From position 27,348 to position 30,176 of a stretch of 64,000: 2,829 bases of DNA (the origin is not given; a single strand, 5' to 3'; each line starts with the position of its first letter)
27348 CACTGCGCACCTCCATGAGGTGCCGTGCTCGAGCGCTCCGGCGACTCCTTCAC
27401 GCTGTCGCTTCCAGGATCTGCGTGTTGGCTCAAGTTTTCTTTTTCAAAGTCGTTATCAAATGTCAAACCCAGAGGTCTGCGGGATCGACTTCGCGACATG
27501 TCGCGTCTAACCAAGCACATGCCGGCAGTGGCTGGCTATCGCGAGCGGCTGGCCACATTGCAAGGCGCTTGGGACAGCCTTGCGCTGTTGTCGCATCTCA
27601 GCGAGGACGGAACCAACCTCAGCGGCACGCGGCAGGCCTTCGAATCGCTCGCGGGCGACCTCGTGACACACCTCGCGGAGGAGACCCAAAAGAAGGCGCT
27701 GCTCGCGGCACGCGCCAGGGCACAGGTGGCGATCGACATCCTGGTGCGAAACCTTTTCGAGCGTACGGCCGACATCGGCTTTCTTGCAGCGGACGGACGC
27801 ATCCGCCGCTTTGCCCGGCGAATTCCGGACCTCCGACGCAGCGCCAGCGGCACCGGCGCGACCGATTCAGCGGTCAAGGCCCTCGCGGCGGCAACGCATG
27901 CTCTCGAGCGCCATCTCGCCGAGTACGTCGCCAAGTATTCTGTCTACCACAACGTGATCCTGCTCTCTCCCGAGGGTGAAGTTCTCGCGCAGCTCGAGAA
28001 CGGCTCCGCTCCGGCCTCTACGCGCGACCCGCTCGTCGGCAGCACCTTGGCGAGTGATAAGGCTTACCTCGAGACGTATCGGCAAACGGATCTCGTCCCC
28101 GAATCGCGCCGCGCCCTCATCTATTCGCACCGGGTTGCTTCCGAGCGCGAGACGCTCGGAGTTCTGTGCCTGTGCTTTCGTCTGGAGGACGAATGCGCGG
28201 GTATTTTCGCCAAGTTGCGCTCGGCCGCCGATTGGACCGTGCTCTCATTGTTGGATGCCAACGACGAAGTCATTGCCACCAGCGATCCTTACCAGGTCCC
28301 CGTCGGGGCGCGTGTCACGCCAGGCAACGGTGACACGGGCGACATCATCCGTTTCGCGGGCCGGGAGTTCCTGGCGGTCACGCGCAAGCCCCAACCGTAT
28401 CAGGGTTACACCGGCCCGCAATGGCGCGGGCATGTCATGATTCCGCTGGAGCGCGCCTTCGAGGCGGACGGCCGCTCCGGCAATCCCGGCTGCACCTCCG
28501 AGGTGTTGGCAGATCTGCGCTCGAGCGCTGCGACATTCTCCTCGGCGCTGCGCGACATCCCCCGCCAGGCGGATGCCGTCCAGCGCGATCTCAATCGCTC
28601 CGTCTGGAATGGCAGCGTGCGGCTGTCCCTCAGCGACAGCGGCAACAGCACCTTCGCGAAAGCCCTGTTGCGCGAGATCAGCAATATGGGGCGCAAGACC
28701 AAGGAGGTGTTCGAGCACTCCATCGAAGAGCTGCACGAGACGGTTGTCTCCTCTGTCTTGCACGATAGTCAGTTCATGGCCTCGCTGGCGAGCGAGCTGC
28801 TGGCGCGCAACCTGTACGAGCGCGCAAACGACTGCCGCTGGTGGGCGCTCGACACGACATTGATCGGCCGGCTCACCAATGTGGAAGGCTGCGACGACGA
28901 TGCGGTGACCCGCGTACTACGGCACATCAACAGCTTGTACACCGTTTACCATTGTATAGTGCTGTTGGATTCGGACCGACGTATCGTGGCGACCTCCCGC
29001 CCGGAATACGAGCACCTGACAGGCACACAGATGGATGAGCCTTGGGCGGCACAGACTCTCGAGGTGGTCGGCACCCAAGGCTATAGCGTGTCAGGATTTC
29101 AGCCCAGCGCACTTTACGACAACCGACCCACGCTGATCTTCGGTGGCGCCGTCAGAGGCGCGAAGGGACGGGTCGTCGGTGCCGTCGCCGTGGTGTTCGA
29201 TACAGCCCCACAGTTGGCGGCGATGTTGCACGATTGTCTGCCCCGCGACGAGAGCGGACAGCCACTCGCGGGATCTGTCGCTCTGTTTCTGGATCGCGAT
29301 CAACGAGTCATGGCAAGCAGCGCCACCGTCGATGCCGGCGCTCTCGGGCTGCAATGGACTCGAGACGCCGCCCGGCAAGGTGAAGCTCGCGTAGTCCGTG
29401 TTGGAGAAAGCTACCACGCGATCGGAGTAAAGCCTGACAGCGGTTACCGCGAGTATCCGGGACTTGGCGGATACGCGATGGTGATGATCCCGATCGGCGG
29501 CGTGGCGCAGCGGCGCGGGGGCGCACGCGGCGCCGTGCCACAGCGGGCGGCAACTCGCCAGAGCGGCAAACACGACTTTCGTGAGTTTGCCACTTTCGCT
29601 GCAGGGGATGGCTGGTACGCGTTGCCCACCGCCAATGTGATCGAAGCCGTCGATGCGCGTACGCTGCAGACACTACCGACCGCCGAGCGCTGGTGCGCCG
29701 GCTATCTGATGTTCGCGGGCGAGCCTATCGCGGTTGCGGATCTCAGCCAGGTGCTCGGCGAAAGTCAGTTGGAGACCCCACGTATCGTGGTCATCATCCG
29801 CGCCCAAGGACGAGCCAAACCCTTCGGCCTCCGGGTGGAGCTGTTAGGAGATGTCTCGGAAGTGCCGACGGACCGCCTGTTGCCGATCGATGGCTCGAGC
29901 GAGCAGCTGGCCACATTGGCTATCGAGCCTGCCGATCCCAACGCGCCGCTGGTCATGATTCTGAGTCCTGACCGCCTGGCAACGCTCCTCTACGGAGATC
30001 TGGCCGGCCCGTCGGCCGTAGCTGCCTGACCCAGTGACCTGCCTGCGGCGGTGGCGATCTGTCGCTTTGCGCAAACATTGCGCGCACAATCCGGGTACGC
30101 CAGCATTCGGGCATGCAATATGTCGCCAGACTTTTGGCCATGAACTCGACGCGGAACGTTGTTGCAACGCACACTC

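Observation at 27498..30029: Soluble protein with two duplicated sensor-like modules fused to a CheW-like domain, without MCP, CheA or REC partners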

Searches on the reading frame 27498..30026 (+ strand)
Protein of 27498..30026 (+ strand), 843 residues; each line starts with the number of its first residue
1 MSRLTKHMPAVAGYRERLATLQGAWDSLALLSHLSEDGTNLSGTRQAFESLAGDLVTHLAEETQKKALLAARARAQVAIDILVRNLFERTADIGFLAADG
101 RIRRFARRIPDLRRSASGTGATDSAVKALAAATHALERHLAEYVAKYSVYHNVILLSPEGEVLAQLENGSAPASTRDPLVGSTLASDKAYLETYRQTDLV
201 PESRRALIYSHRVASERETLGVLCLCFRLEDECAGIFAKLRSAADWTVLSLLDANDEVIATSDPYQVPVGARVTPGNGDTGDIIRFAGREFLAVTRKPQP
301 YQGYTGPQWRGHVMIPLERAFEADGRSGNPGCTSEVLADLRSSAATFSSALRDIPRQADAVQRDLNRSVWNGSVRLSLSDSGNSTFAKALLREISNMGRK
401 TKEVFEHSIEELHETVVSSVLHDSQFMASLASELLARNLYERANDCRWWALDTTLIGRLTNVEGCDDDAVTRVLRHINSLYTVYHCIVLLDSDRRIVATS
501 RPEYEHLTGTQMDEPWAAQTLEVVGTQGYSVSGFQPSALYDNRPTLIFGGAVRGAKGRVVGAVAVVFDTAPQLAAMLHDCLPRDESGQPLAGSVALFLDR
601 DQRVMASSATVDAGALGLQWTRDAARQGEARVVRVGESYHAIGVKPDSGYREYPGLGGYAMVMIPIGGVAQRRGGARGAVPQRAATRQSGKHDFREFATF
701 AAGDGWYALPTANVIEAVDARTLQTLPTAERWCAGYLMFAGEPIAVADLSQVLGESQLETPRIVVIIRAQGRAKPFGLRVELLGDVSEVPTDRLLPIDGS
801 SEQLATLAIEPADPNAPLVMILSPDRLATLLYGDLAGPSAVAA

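Call 3: search_protein_families(library=pfam, proteins=[window:27498-30026:+], max_evalue=0.01)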
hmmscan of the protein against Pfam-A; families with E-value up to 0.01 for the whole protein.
window:27498-30026:+ (843 aa): 2 families
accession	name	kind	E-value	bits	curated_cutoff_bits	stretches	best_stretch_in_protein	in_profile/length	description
PF01584.24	CheW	-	2.9e-14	53.3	23.5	1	697-828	2-134/138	CheW-like domain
PF02743.24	dCache_1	-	3.9e-09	36.9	45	1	128-230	48-153/240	Cache domain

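Call 4: search_protein_families(library=ncbifam, proteins=[window:27498-30026:+], max_evalue=0.01)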
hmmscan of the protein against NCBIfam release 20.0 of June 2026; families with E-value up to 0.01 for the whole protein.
window:27498-30026:+ (843 aa): 0 families

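Call 5: find_homologous_proteins(query=window:27498-30026:+, max_evalue=0.001)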
Query window:27498-30026:+ (843 aa): 4635 proteins with E <= 0.001 among 8000 candidates; the best 120 are listed.
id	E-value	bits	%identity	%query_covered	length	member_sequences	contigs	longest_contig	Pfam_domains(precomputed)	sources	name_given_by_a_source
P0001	0.0e+0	1612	86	100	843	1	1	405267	PF02743.25,PF01584.25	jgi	jgi:chemotaxis signal transduction protein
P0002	0.0e+0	1580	84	99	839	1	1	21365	PF02743.25,PF01584.25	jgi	jgi:chemotaxis signal transduction protein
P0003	0.0e+0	1546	83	99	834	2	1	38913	PF02743.25,PF01584.25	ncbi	-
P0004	0.0e+0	1539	82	100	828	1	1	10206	PF02743.25,PF01584.25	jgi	jgi:chemotaxis signal transduction protein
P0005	0.0e+0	1530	82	100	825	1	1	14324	PF02743.25,PF01584.25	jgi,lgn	jgi:chemotaxis signal transduction protein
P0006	0.0e+0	1528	82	99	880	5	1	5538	PF02743.25,PF01584.25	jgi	jgi:chemotaxis signal transduction protein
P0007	0.0e+0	1515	81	99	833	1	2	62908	PF02743.25,PF01584.25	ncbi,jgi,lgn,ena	jgi:chemotaxis signal transduction protein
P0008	0.0e+0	1511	80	100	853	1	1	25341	PF02743.25,PF01584.25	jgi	jgi:chemotaxis signal transduction protein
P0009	0.0e+0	1510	80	100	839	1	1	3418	PF02743.25,PF01584.25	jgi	jgi:chemotaxis signal transduction protein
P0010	0.0e+0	1489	79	99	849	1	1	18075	PF02743.25,PF01584.25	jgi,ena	-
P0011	0.0e+0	1487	79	99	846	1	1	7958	PF02743.25,PF01584.25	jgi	jgi:chemotaxis signal transduction protein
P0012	0.0e+0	1480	79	98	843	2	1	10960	PF02743.25,PF01584.25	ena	-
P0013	0.0e+0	1471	79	100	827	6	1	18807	PF02743.25,PF01584.25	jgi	jgi:chemotaxis signal transduction protein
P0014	0.0e+0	1469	79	99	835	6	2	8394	PF02743.25,PF01584.25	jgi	-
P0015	0.0e+0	1457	79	98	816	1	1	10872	PF02743.25,PF01584.25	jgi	jgi:chemotaxis signal transduction protein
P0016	0.0e+0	1455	79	98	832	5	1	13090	PF02743.25,PF01584.25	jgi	-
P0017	0.0e+0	1448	79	98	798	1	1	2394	PF01584.25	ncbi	ncbi:MAG TPA: chemotaxis protein CheW, partial [Steroidobacteraceae bacterium]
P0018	0.0e+0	1448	79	99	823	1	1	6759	PF02743.25,PF01584.25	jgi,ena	-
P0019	0.0e+0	1447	76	100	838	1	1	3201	PF02743.25,PF01584.25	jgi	jgi:chemotaxis signal transduction protein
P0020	0.0e+0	1434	79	98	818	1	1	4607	PF02743.25,PF01584.25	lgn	-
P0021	0.0e+0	1422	78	98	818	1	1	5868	PF02743.25,PF01584.25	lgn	-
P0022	0.0e+0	1422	76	99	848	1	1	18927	PF02743.25,PF01584.25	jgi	jgi:chemotaxis signal transduction protein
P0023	0.0e+0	1418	75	99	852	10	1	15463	PF02743.25,PF01584.25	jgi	jgi:chemotaxis signal transduction protein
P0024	0.0e+0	1418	75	100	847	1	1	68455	PF02743.25,PF01584.25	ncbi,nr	ncbi:MAG: hypothetical protein JWN85_3431 [Gammaproteobacteria bacterium]|nr:hypothetical protein [G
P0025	0.0e+0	1413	76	98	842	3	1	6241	PF02743.25,PF01584.25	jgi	jgi:chemotaxis signal transduction protein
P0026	0.0e+0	1411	76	98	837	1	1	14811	PF02743.25,PF01584.25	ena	-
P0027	0.0e+0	1405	77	98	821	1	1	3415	PF02743.25,PF01584.25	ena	-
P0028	0.0e+0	1405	76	99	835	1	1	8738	PF02743.25,PF01584.25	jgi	jgi:chemotaxis signal transduction protein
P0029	0.0e+0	1404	76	99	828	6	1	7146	PF02743.25,PF01584.25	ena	-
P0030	0.0e+0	1402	76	98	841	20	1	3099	PF02743.25,PF01584.25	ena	-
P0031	0.0e+0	1399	77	98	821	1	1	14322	PF02743.25,PF01584.25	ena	-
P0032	0.0e+0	1398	76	98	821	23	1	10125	PF02743.25,PF01584.25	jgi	-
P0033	0.0e+0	1395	77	98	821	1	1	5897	PF02743.25,PF01584.25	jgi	jgi:chemotaxis signal transduction protein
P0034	0.0e+0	1394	76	98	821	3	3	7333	PF02743.25,PF01584.25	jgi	jgi:chemotaxis signal transduction protein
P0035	0.0e+0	1392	76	98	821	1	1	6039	PF02743.25,PF01584.25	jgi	-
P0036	0.0e+0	1392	76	98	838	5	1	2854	PF02743.25,PF01584.25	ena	-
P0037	0.0e+0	1392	76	98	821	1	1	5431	PF02743.25,PF01584.25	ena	-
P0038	0.0e+0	1390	76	98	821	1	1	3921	PF02743.25,PF01584.25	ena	-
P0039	0.0e+0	1390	76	98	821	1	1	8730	PF02743.25,PF01584.25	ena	-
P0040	0.0e+0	1386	75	99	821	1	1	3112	PF02743.25,PF01584.25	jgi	jgi:chemotaxis signal transduction protein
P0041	0.0e+0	1385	74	98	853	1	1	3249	PF02743.25,PF01584.25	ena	-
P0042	0.0e+0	1382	74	99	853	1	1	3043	PF02743.25,PF01584.25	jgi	jgi:chemotaxis signal transduction protein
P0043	0.0e+0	1365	73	99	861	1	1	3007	PF02743.25,PF01584.25,PF23846.2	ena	-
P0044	0.0e+0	1364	75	99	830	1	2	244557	PF02743.25,PF01584.25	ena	-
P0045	0.0e+0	1359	75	98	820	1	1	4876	PF02743.25,PF01584.25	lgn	-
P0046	0.0e+0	1355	75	98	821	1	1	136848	PF02743.25,PF01584.25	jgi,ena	-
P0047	0.0e+0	1353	74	98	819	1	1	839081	PF02743.25,PF01584.25,PF23846.2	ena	-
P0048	0.0e+0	1351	73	99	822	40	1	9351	PF02743.25,PF01584.25,PF23846.2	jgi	jgi:chemotaxis signal transduction protein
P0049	0.0e+0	1351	72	99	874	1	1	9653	PF02743.25,PF01584.25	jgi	jgi:chemotaxis signal transduction protein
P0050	0.0e+0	1347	72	98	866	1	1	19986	PF02743.25,PF01584.25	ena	-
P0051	0.0e+0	1343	74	98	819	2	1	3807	PF02743.25,PF01584.25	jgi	jgi:chemotaxis signal transduction protein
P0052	0.0e+0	1336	72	98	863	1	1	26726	PF02743.25,PF01584.25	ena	-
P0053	0.0e+0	1330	71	98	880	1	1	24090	PF02743.25,PF01584.25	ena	-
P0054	0.0e+0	1326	73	98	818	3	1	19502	PF02743.25,PF01584.25,PF23846.2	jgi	jgi:chemotaxis signal transduction protein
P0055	0.0e+0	1324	74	98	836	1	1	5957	PF02743.25,PF01584.25,PF23846.2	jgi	jgi:chemotaxis signal transduction protein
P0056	0.0e+0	1322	71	99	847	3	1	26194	PF02743.25,PF01584.25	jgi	jgi:chemotaxis signal transduction protein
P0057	0.0e+0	1310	71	99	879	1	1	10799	PF02743.25,PF01584.25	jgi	jgi:chemotaxis signal transduction protein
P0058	0.0e+0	1288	70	99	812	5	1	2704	PF02743.25,PF01584.25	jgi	jgi:chemotaxis signal transduction protein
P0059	0.0e+0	1213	66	99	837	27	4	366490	PF02743.25,PF01584.25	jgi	jgi:chemotaxis signal transduction protein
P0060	0.0e+0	1212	66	99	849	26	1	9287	PF02743.25,PF01584.25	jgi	jgi:chemotaxis signal transduction protein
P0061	0.0e+0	1211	67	99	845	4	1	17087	PF02743.25,PF01584.25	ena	-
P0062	0.0e+0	1205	66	99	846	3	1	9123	PF02743.25,PF01584.25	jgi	jgi:chemotaxis signal transduction protein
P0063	0.0e+0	1200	67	99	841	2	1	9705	PF02743.25,PF01584.25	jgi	jgi:chemotaxis signal transduction protein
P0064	0.0e+0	1198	66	98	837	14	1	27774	PF02743.25,PF01584.25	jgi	-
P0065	0.0e+0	1198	66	97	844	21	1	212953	PF02743.25,PF01584.25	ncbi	ncbi:MAG: chemotaxis protein CheW [Steroidobacteraceae bacterium]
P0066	0.0e+0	1197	67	98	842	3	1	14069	PF02743.25,PF01584.25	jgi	jgi:chemotaxis signal transduction protein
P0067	0.0e+0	1197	65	99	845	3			PF02743.25,PF01584.25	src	-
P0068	0.0e+0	1197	66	99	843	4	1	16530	PF02743.25,PF01584.25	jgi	jgi:chemotaxis signal transduction protein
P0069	0.0e+0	1196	66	98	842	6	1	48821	PF02743.25,PF01584.25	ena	-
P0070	0.0e+0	1195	66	99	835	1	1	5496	PF02743.25,PF01584.25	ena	-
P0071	0.0e+0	1194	65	99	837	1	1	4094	PF02743.25,PF01584.25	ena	-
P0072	0.0e+0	1193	66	99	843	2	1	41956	PF02743.25,PF01584.25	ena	-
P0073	0.0e+0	1192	66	99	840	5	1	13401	PF02743.25,PF01584.25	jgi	jgi:chemotaxis signal transduction protein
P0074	0.0e+0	1190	66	99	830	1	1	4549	PF02743.25,PF01584.25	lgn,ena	-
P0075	0.0e+0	1190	65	99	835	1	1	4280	PF02743.25,PF01584.25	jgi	-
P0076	0.0e+0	1190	66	98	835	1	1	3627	PF02743.25,PF01584.25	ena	-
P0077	0.0e+0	1186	66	98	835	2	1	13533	PF02743.25,PF01584.25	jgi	jgi:chemotaxis signal transduction protein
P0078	0.0e+0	1185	67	98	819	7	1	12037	PF02743.25,PF01584.25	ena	-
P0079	0.0e+0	1184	66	98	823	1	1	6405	PF02743.25,PF01584.25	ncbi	-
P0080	0.0e+0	1182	65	99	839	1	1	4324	PF02743.25,PF01584.25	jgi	jgi:chemotaxis signal transduction protein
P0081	0.0e+0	1182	66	98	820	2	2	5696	PF02743.25,PF01584.25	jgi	-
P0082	0.0e+0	1181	66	99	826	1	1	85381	PF02743.25,PF01584.25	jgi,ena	-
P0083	0.0e+0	1179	66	99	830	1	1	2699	PF02743.25,PF01584.25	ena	-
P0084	0.0e+0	1177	65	99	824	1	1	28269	PF02743.25,PF01584.25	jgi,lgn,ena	-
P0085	0.0e+0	1176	65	100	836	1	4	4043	PF02743.25,PF01584.25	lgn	-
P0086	0.0e+0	1176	65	98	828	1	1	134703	PF02743.25,PF01584.25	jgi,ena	-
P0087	0.0e+0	1175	66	98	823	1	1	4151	PF02743.25,PF01584.25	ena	-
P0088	0.0e+0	1174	65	98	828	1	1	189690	PF02743.25,PF01584.25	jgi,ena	-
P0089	0.0e+0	1174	66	96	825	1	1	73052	PF01584.25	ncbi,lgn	-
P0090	0.0e+0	1172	65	98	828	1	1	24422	PF02743.25,PF01584.25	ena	-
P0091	0.0e+0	1172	64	100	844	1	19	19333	PF02743.25,PF01584.25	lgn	-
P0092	0.0e+0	1171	65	98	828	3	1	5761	PF02743.25,PF01584.25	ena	-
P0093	0.0e+0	1170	66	99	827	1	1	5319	PF02743.25,PF01584.25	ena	-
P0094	0.0e+0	1169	65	98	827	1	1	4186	PF02743.25,PF01584.25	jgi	jgi:chemotaxis signal transduction protein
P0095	0.0e+0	1168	66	98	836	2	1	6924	PF02743.25,PF01584.25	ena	-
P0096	0.0e+0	1168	65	98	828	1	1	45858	PF02743.25,PF01584.25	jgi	jgi:chemotaxis signal transduction protein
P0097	0.0e+0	1168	65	98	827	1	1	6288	PF02743.25,PF01584.25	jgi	-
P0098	0.0e+0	1165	65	99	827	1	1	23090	PF02743.25,PF01584.25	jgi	jgi:chemotaxis signal transduction protein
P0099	0.0e+0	1164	65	98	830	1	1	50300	PF02743.25,PF01584.25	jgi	jgi:chemotaxis signal transduction protein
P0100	0.0e+0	1163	66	98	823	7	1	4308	PF02743.25,PF01584.25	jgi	jgi:chemotaxis signal transduction protein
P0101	0.0e+0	1161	64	98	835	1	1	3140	PF02743.25,PF01584.25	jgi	jgi:chemotaxis signal transduction protein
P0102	0.0e+0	1160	65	98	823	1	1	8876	PF02743.25,PF01584.25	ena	-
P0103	0.0e+0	1159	64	99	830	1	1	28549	PF02743.25,PF01584.25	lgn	-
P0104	0.0e+0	1156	64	99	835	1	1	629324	PF02743.25,PF01584.25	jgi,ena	-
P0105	0.0e+0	1155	65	99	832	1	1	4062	PF02743.25,PF01584.25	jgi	jgi:chemotaxis signal transduction protein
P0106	0.0e+0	1153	64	99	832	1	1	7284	PF02743.25,PF01584.25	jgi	jgi:chemotaxis signal transduction protein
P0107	0.0e+0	1153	64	98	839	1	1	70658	PF02743.25,PF01584.25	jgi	jgi:chemotaxis signal transduction protein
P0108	0.0e+0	1152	63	99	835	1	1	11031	PF02743.25,PF01584.25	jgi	jgi:chemotaxis signal transduction protein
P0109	0.0e+0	1150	64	99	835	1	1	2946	PF02743.25,PF01584.25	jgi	jgi:chemotaxis signal transduction protein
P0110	0.0e+0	1148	63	99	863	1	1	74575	PF02743.25,PF01584.25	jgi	jgi:chemotaxis signal transduction protein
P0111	0.0e+0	1147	64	99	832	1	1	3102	PF02743.25,PF01584.25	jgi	jgi:chemotaxis signal transduction protein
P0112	0.0e+0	1134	62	99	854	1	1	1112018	PF02743.25,PF01584.25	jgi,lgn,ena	-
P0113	0.0e+0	1133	63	99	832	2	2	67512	PF02743.25,PF01584.25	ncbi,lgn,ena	-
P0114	0.0e+0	1117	61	99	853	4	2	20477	PF02743.25,PF01584.25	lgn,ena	-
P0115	0.0e+0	1112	65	95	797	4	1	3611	PF02743.25,PF01584.25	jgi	jgi:chemotaxis signal transduction protein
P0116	0.0e+0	1111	62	99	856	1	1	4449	PF02743.25,PF01584.25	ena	-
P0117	0.0e+0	1093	65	92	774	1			PF02743.25,PF01584.25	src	-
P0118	0.0e+0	1086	61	99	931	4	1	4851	PF02743.25,PF01584.25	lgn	-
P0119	0.0e+0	1078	60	99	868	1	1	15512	PF02743.25,PF01584.25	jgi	jgi:chemotaxis signal transduction protein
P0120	0.0e+0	1077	64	91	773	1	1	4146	PF02743.25,PF01584.25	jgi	jgi:chemotaxis signal transduction protein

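Call 7: find_encoding_contigs(protein=P0001, flank=10000, max_places=2)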
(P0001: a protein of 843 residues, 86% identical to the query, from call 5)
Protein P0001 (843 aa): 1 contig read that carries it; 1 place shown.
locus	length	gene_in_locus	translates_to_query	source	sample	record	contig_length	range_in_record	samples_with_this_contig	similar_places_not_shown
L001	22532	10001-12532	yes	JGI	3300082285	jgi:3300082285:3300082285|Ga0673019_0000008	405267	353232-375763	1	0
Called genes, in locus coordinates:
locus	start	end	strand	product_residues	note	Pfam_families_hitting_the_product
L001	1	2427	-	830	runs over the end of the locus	PF07715:Plug, PF00593:TonB_dep_Rec_b-barrel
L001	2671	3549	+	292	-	PF00126:HTH_1, PF03466:LysR_substrate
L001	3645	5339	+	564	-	PF00920:ILVD_EDD_N, PF24877:ILV_EDD_C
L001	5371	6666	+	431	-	PF01266:DAO (weak), PF12831:FAD_oxidored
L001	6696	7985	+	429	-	PF04412:AcnX, PF28403:AcnX_2nd, PF28406:AcnX_3rd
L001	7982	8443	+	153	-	PF01989:AcnX_swivel_put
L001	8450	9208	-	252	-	-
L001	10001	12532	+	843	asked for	PF02743:dCache_1 (faint), PF01584:CheW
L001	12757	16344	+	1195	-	PF00512:HisKA, PF02518:HATPase_c, PF13581:HATPase_c_2 (faint), PF00072:Response_reg, PF00512:HisKA, PF02518:HATPase_c, PF00072:Response_reg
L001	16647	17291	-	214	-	PF00072:Response_reg, PF08281:Sigma70_r4_2 (weak), PF00196:GerE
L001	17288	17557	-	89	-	PF00512:HisKA (weak)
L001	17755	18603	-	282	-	PF00106:adh_short, PF08659:KR (faint), PF13561:adh_short_C2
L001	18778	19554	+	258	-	PF00970:FAD_binding_6, PF00175:NAD_binding_1 (weak)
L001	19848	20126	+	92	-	PF02599:CsrA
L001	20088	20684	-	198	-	-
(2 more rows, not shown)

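Call 8: find_encoding_contigs(protein=P0047, flank=10000, max_places=2)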
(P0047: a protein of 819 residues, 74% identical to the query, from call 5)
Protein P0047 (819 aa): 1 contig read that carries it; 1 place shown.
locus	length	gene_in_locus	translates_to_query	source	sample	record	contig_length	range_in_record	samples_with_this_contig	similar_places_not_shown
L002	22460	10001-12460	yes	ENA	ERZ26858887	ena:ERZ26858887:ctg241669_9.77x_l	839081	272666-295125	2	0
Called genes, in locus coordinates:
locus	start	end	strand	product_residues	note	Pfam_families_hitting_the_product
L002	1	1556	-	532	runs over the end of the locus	PF01039:Carboxyl_trans, PF03255:ACCA (faint)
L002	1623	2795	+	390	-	PF02771:Acyl-CoA_dh_N, PF02770:Acyl-CoA_dh_M, PF00441:Acyl-CoA_dh_1, PF08028:Acyl-CoA_dh_2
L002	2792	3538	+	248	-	PF00392:GntR, PF09339:HTH_IclR (faint), PF07729:FCD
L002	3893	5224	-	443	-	PF00083:Sugar_tr (weak), PF07690:MFS_1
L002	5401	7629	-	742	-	PF07715:Plug, PF00593:TonB_dep_Rec_b-barrel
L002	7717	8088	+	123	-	PF00920:ILVD_EDD_N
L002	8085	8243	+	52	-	PF01989:AcnX_swivel_put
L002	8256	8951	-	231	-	-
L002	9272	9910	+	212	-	PF03544:TonB_C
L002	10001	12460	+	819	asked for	PF02743:dCache_1 (faint), PF23846:Cache_WalK (faint), PF01584:CheW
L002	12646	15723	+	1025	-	PF00512:HisKA, PF02518:HATPase_c, PF00072:Response_reg, PF00512:HisKA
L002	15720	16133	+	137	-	PF00072:Response_reg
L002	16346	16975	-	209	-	PF00072:Response_reg, PF08281:Sigma70_r4_2 (weak), PF00196:GerE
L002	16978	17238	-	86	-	PF00512:HisKA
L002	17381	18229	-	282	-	PF00106:adh_short, PF13561:adh_short_C2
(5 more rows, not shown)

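Call 9: find_encoding_contigs(protein=P0112, flank=10000, max_places=2)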
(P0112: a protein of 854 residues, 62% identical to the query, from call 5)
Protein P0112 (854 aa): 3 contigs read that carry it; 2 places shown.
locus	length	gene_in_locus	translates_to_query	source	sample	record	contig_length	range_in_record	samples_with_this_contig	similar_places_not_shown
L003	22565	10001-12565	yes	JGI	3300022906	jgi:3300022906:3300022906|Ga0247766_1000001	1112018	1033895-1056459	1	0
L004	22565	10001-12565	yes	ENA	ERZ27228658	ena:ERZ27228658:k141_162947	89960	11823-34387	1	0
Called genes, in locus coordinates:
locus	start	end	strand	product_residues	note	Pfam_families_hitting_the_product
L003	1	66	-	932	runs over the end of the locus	-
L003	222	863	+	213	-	PF02798:GST_N, PF13417:GST_N_3, PF13409:GST_N_2, PF00043:GST_C, PF14497:GST_C_3 (weak), PF13410:GST_C_2 (weak)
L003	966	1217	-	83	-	-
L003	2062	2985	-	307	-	PF01575:MaoC_dehydratas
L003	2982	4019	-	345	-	PF23914:TPR_CcmH_CycH, PF07719:TPR_2 (faint), PF13431:TPR_17 (faint), PF23892:Ig_CycH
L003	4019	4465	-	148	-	PF03918:CcmH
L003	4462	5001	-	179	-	PF00578:AhpC-TSA, PF08534:Redoxin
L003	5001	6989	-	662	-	PF01578:Cytochrom_C_asm, PF16327:CcmF_C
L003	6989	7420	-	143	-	PF03100:CcmE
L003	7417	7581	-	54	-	PF04995:CcmD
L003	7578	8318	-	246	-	PF01578:Cytochrom_C_asm, PF27518:CcmC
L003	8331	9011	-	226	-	PF03379:CcmB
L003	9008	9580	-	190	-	PF00005:ABC_tran, PF13304:AAA_21 (faint)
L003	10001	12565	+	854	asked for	PF02743:dCache_1 (faint), PF01584:CheW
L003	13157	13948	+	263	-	PF25023:TEN_YD-shell (faint), PF05593:RHS_repeat (faint)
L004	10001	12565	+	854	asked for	PF02743:dCache_1 (faint), PF01584:CheW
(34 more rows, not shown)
